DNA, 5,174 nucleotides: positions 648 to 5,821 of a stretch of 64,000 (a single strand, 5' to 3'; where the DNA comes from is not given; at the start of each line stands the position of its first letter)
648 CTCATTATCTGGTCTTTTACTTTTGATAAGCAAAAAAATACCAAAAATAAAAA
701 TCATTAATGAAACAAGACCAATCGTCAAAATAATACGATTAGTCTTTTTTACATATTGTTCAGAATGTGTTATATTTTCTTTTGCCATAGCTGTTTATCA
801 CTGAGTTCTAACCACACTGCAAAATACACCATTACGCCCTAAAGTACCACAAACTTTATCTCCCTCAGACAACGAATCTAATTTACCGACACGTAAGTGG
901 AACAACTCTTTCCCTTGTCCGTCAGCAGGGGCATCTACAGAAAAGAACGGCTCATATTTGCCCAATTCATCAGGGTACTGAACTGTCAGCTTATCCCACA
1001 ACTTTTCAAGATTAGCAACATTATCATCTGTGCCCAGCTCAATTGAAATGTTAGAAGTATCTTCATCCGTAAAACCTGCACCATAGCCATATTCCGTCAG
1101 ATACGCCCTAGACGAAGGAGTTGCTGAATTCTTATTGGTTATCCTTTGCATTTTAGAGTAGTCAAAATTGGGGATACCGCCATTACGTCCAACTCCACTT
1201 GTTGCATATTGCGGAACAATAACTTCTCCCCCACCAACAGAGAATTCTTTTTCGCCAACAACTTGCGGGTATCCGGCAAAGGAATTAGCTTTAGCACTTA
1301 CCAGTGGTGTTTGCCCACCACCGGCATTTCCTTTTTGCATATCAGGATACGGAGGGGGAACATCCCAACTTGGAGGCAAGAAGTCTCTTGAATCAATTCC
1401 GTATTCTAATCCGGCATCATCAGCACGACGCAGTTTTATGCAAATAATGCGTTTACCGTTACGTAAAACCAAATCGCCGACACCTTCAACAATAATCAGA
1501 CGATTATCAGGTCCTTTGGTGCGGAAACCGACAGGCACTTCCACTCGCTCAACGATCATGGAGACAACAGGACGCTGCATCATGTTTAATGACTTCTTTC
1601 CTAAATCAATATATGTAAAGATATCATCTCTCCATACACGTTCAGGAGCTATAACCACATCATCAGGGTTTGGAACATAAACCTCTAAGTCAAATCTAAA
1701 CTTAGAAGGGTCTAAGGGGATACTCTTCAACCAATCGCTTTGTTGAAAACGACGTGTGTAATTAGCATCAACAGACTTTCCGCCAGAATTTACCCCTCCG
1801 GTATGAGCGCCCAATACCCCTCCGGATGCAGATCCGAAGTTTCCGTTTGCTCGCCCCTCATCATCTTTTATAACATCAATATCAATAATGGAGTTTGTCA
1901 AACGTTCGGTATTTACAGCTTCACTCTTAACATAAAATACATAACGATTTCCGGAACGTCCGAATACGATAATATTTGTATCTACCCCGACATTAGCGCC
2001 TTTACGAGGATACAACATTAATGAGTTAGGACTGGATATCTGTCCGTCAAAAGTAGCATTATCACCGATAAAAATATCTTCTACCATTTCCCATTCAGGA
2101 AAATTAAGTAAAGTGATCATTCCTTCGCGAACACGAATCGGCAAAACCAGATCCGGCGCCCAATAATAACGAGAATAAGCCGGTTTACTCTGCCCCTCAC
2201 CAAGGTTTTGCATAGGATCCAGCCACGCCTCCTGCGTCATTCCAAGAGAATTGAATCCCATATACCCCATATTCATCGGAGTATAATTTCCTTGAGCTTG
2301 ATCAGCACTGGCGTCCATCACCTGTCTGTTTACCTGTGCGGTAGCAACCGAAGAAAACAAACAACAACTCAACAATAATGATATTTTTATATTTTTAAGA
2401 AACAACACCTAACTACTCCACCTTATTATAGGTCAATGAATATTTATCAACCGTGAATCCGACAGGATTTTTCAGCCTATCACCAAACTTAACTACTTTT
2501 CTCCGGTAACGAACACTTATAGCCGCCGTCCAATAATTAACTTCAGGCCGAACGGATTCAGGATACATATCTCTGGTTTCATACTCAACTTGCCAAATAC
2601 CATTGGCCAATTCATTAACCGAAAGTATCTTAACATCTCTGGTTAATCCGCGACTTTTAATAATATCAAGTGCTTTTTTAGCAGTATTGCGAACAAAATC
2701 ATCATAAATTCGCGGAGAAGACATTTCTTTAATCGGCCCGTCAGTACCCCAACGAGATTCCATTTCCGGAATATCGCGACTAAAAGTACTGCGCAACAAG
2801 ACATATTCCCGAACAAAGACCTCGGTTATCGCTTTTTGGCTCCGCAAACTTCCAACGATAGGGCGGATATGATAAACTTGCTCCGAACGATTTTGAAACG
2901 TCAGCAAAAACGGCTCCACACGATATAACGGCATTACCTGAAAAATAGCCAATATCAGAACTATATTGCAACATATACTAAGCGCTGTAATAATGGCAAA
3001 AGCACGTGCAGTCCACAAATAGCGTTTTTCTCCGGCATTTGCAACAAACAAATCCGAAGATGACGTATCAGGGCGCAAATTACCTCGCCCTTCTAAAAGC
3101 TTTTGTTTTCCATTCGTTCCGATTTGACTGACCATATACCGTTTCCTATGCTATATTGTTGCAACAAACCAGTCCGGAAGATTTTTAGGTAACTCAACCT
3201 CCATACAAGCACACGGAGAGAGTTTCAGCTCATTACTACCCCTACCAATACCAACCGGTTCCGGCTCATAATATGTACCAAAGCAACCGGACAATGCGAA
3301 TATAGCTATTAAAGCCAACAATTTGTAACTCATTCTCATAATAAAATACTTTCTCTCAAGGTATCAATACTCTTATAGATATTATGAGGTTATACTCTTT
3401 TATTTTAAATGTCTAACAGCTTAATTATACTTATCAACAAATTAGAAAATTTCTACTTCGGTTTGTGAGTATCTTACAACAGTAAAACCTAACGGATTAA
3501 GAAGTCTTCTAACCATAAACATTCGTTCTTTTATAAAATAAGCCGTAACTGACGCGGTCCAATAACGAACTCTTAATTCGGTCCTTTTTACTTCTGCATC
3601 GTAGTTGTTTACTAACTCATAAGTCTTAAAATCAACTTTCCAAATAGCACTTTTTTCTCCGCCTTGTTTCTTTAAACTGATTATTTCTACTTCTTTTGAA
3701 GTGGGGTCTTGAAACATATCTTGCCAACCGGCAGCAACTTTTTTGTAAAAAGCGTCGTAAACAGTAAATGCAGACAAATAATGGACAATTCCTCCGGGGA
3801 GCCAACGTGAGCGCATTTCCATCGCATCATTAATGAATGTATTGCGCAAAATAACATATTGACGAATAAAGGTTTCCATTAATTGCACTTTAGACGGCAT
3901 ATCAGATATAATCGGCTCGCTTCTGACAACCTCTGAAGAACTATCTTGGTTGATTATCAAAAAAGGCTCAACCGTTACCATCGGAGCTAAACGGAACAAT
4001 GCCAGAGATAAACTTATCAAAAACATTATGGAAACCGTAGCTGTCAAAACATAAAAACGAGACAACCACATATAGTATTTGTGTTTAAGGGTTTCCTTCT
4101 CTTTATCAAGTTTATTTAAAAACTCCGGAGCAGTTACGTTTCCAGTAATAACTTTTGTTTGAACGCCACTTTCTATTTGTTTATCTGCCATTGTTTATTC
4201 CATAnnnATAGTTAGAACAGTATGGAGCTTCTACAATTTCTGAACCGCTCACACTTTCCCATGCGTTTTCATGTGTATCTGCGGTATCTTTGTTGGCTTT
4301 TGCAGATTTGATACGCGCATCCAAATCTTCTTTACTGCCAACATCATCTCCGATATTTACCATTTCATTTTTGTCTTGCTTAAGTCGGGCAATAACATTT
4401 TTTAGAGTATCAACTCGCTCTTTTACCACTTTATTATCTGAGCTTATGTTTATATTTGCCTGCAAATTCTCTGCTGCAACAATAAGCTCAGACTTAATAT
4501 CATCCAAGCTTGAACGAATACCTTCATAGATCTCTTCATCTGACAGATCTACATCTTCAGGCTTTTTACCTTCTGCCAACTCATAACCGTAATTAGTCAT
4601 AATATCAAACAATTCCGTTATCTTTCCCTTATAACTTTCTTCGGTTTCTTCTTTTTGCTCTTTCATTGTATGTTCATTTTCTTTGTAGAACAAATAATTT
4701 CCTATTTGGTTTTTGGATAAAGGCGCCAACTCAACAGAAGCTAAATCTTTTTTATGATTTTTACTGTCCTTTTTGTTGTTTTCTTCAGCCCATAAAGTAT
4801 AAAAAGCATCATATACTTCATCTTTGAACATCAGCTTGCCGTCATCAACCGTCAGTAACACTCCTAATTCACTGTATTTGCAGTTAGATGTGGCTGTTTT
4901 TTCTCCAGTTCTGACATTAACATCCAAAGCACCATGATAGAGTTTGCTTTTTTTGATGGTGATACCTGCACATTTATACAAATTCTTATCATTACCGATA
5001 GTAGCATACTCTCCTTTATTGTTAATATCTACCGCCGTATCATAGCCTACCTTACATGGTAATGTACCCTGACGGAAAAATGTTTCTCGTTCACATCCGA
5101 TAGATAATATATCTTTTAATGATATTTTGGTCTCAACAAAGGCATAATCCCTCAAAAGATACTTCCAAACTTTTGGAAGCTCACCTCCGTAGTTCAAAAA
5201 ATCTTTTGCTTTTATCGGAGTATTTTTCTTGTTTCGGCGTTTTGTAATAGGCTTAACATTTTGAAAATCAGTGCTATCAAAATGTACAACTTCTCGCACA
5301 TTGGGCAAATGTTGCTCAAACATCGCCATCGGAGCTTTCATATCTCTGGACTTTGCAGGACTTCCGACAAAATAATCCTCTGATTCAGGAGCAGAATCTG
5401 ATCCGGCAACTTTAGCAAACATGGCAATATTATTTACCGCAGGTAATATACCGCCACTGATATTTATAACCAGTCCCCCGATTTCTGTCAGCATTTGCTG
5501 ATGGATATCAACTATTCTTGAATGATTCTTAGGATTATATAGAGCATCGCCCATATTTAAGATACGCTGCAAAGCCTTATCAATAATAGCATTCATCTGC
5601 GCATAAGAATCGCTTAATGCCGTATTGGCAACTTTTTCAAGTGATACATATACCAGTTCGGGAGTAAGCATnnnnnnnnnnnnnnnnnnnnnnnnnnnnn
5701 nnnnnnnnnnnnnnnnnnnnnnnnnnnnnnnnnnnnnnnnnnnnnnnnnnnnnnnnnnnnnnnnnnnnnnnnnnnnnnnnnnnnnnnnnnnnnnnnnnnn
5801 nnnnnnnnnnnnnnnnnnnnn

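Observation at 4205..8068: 1287-aa secreted Cys-motif protein inside the T4SS operon, no recognisable family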

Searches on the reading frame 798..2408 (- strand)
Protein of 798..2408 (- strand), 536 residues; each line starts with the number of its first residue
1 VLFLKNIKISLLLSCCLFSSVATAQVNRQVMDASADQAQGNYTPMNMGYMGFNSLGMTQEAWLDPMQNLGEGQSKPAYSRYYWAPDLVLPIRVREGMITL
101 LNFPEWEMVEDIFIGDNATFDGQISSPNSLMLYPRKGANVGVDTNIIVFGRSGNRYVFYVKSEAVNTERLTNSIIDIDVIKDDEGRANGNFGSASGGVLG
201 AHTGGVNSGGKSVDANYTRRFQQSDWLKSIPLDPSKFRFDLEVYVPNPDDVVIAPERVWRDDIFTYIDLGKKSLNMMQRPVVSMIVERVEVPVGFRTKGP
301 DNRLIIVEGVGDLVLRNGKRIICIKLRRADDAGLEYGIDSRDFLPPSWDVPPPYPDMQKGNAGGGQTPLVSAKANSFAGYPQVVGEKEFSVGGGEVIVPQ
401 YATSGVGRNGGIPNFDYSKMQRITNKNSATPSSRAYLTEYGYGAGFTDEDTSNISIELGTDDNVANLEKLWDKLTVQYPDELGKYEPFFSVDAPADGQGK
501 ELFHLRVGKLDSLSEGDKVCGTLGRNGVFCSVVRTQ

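Call 6: search_protein_families(library=pfam, proteins=[window:798-2408:-], max_evalue=0.01)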
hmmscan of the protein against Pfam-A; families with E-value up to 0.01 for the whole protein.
window:798-2408:- (536 aa): 2 families
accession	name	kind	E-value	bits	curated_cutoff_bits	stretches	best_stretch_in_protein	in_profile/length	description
PF03524.21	CagX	-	1.6e-12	48.2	34.2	1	79-325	4-196/198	Conjugal transfer protein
PF13629.12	T2SS-T3SS_pil_N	-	0.0089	16.1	23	0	95-155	9-63/72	Pilus formation protein N terminal region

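Call 80: find_encoding_contigs(protein=window:798-2408:-, flank=10000, max_places=3)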
Protein window:798-2408:- (536 aa): 5 contigs read that carry it; 3 places shown.
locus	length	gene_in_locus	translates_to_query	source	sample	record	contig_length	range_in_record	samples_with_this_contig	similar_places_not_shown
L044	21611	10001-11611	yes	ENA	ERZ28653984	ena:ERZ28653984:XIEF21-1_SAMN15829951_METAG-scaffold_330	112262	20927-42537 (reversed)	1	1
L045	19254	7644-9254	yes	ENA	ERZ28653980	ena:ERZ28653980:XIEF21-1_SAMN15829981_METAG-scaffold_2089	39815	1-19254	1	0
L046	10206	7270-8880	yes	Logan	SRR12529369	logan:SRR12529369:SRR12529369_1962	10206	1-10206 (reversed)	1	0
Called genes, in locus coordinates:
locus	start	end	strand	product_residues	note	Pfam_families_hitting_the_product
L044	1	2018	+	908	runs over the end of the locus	PF12732:YtxH (faint), PF24161:CCDC39 (weak)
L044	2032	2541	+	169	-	-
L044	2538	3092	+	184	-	-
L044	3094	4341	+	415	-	-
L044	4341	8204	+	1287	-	-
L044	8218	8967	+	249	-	PF04335:VirB8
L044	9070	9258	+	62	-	-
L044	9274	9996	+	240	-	PF04335:VirB8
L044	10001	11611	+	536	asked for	PF03524:CagX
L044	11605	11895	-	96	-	-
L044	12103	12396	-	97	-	-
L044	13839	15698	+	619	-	-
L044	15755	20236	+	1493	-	-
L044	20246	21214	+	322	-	PF00437:T2SSE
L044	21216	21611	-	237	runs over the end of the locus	-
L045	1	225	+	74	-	?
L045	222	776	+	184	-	-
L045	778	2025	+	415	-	-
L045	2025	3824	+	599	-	-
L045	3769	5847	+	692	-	-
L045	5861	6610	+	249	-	PF04335:VirB8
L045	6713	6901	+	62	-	-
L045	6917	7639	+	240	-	PF04335:VirB8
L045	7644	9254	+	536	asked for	PF03524:CagX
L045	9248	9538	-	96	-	-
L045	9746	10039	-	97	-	-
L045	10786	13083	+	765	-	-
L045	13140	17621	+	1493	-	-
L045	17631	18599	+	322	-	PF00437:T2SSE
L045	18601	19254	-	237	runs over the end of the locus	-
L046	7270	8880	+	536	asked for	PF03524:CagX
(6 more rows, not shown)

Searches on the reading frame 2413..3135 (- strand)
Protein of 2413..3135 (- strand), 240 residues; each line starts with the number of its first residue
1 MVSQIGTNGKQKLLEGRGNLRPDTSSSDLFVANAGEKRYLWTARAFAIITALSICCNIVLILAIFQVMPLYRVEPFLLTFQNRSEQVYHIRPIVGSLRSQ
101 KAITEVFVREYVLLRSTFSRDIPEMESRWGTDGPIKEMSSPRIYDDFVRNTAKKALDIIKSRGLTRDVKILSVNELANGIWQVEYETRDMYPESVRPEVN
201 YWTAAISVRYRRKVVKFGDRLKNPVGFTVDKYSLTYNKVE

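Call 6: search_protein_families(library=pfam, proteins=[window:2413-3135:-], max_evalue=0.01)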
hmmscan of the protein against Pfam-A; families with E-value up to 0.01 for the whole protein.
window:2413-3135:- (240 aa): 1 family
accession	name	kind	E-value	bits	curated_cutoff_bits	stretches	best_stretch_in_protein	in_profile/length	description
PF04335.19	VirB8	-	3.1e-22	79.9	23.2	1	43-234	17-210/213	VirB8 protein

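Call 88: search_solved_structures(query=window:2413-3135:-, max_evalue=0.01)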
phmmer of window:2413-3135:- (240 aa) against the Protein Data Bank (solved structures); distinct sequences matched with E-value up to 0.01: 7.
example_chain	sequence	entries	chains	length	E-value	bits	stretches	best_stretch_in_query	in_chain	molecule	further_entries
4mei_A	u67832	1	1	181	3.5e-07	33.2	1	67-233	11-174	VirB8 protein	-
4lso_A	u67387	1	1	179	7.5e-07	32.1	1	67-233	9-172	Type IV secretion system protein virB8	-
4kz1_A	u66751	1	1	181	9.6e-07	31.7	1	67-233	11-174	VirB8 protein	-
2cc3_A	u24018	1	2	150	0.00033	23.4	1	99-235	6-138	PROTEIN VIRB8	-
4aky_A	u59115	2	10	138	0.0004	23.1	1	106-233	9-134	TYPE IV SECRETION SYSTEM PROTEIN VIRB8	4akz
2bhm_A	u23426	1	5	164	0.00047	22.9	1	104-233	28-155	TYPE IV SECRETION SYSTEM PROTEIN VIRB8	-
5jbs_A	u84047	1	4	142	0.00054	22.7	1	107-233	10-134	Type IV secretion system protein virB8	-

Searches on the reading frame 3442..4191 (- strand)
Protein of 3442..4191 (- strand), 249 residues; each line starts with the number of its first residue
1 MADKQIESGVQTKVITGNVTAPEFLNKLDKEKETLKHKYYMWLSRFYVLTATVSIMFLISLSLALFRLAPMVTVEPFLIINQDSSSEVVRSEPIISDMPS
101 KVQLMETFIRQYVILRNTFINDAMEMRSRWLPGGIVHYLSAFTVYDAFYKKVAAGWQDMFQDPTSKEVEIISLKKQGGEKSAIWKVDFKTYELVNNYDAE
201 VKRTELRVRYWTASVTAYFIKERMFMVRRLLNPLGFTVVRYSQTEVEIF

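Call 6: search_protein_families(library=pfam, proteins=[window:3442-4191:-], max_evalue=0.01)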
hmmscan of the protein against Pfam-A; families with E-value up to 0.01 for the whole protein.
window:3442-4191:- (249 aa): 1 family
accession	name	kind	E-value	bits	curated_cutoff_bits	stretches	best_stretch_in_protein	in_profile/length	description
PF04335.19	VirB8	-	2.2e-12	47.7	23.2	1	48-245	21-212/213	VirB8 protein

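Call 87: search_solved_structures(query=window:3442-4191:-, max_evalue=0.01)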
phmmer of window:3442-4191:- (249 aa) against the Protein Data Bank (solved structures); distinct sequences matched with E-value up to 0.01: 3.
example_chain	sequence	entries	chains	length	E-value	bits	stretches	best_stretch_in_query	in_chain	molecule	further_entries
4mei_A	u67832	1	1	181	0.0002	24.3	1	67-243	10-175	VirB8 protein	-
4kz1_A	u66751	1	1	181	0.00065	22.7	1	67-243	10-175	VirB8 protein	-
4lso_A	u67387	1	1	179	0.0014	21.6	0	68-243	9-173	Type IV secretion system protein virB8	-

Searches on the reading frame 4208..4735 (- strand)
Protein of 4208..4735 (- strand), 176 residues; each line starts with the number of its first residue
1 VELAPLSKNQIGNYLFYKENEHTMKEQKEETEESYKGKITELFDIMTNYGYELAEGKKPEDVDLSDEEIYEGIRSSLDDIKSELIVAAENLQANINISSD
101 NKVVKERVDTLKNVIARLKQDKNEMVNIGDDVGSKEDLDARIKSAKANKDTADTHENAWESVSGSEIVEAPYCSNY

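Call 79: search_solved_structures(query=A10, max_evalue=10)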
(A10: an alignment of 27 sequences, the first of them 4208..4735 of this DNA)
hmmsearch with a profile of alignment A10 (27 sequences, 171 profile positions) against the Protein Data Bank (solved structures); distinct sequences matched with E-value up to 10: 14.
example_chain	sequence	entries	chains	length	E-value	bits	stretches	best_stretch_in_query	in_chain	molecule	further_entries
4oh8_B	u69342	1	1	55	0.033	17.3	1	10-48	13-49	Ras association domain-containing protein 5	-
4hr1_A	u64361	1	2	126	0.037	17.2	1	14-83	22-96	Putative uncharacterized protein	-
4lgd_E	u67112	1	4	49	0.054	16.6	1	10-48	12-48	Ras association domain family member 5, RASSF5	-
7dtl_A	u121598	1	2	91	0.073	16.2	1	63-110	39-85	PSK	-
9nze_A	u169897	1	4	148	0.087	16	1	23-159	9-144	De novo designed protein, EPIC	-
9nzg_A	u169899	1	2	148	0.096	15.8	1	23-159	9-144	De novo designed protein, EPIC Q51N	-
2ymy_A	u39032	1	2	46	0.12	15.5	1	12-48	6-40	RAS ASSOCIATION DOMAIN-CONTAINING PROTEIN 5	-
4txd_A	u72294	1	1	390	0.23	14.6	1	29-91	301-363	Csc2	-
5mfi_A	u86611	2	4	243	0.26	14.4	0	69-120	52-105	YIII(Dq.V2)4CqI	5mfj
7suk_SB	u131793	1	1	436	0.7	13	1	69-126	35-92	Nucleolar protein 58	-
1xt0_B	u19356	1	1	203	0.79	12.8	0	17-57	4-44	guanine nucleotide exchange protein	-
4lin_A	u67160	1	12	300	1.1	12.3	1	71-139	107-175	Tail needle protein gp26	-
4d4e_A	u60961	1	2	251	3.3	10.8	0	69-163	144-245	ARMADILLO REPEAT PROTEIN ARM00016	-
5mfb_A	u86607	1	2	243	8.6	9.5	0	69-120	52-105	YIII(Dq)4CqI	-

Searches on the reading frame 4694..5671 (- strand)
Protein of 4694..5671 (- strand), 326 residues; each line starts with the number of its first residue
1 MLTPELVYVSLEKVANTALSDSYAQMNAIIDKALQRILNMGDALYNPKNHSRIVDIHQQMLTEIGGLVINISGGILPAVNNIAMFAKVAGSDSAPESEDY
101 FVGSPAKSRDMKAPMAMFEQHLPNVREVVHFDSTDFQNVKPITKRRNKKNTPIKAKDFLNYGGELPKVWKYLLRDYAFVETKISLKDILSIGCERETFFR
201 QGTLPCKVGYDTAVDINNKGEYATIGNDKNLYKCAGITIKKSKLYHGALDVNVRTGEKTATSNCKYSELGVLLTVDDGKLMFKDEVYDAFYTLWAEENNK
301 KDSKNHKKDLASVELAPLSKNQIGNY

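Call 51: predict_structure(alignment_id=A5)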
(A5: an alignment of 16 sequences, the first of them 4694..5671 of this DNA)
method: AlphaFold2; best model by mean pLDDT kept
length: 326 residues; sequences in the alignment: 16
mean_pLDDT: 61.3   pTM: 0.38
mean pLDDT of the five models: 61.3, 59.1, 58.8, 57.8, 57.7
residues with pLDDT >= 90: 0; 70-90: 117; 50-70: 114; < 50: 95
segments of 3 or more residues with pLDDT < 50: 98-110, 116-183, 315-326
pLDDT, mean of each block of 10 residues (from residue 1): 76 83 83 74 58 79 83 73 71 58 34 48 36 41 41 43 36 34 55 61 73 79 81 80 79 76 60 63 60 57 58 45 29
secondary structure, 60 per line:
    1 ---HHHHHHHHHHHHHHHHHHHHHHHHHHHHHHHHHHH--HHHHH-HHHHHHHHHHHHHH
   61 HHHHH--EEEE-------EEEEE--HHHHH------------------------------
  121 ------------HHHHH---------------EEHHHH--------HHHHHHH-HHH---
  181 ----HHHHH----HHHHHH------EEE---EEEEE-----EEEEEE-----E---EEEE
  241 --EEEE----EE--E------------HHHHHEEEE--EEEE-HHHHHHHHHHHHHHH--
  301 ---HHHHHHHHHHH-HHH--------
elements in order: H4-38 H41-45 H47-65 E68-71 E79-83 H86-90 H133-137 H155-158 H167-173 H185-189 H194-199 E206-208 E212-216 E222-227 E237-240 E243-246 H268-272 E273-276 E279-282 H284-298 H304-314

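Call 59: fold_search(model_id=the predicted structure, library=pdb)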
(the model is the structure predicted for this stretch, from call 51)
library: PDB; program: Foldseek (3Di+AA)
matches with E <= 10: 32; with E <= 0.001: 0
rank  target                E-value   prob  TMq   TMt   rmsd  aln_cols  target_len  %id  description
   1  1gvm_B                2.3e+00  0.02  0.05  0.10  15.6        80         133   15  CHOLINE BINDING DOMAIN OF THE MAJOR AUTOLYSIN (C-LYTA) FROM STREPTOCOCCUS PNEUMONIAE (released 2002-08-01)
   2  6t1p_A                2.4e+00  0.01  0.06  0.02  13.9        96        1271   14  ASR Alternansucrase in complex with isomaltononaose (released 2020-06-17)
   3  6jyx_A                3.1e+00  0.01  0.07  0.08  16.0       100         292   15  Structure of CbpJ from Streptococcus Pneumoniae TIGR4 (released 2019-06-05)
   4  7u1z_B                3.1e+00  0.01  0.07  0.02  21.1       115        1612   17  Crystal structure of the DRBD and CROPs of TcdA (released 2022-03-09)
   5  2ib7_D                3.9e+00  0.02  0.06  0.06  11.7        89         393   13  Crystallographic and kinetic studies of human mitochondrial acetoacetyl-CoA thiolase (T2): the importance of potassium (released 2007-04-03)
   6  8yvj_B                4.6e+00  0.01  0.06  0.11  16.2       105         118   15  Crystal structure of the C. difficile toxin A CROPs domain fragment 2592-2710 bound to H5.2 nanobody (released 2024-12-18)
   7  7n97_A                5.2e+00  0.01  0.07  0.02  14.6        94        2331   17  State 2 of TcdB and FZD2 at pH5 (released 2022-03-02)
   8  4np4_A                5.5e+00  0.01  0.08  0.08  13.1        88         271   16  Clostridium difficile toxin B CROP domain in complex with FAB domains of neutralizing antibody bezlotoxumab (released 2014-05-21)
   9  2v04                  5.5e+00  0.01  0.06  0.06  14.2        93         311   12  CRYSTAL STRUCTURE OF CHOLINE BINDING PROTEIN F FROM STREPTOCOCCUS PNEUMONIAE (released 2008-06-10)
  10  6lyu_B                5.8e+00  0.03  0.07  0.06   9.6        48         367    8  Structure of the BAM complex (released 2021-01-13)
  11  8xie_I                5.8e+00  0.01  0.11  0.14  14.4       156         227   12  Archaeal exosome complex (Rrp4-Rrp41-Rrp42) (released 2024-10-30)
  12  7oba_G                6.6e+00  0.04  0.07  0.13   8.6        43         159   12  Cryo-EM structure of human RNA Polymerase I in complex with RRN3 (released 2021-12-08)
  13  9mr6_D                6.6e+00  0.03  0.09  0.07  11.1        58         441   16  X-ray crystal structure of SAMHD1 from Rhizophagus irregularis (released 2025-04-30)
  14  5ngy_A                6.6e+00  0.01  0.07  0.02  14.2        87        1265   14  Crystal structure of Leuconostoc citreum NRRL B-1299 dextransucrase DSR-M (released 2017-11-01)
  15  8uus_A                7.0e+00  0.02  0.08  0.13   9.4        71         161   13  Structure of Serratia proteamaculans antifeeding prophage Fibre foot domain (AfpX13) (released 2025-03-19)
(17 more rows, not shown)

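Call 72: search_solved_structures(query=A4, max_evalue=10)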
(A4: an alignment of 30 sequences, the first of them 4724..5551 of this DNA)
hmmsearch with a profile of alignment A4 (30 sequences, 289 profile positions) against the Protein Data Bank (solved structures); distinct sequences matched with E-value up to 10: 2.
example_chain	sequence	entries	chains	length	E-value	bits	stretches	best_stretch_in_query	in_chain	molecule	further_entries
8jw0_B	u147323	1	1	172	0.55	12.9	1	12-70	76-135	Chlorophyll a-chlorophyll c-peridinin-protein-complex I-11, acpPCI-11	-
8jze_B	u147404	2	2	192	0.7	12.5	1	12-70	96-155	Chlorophyll a-chlorophyll c-peridinin-protein-complex I-11, acpPCI-11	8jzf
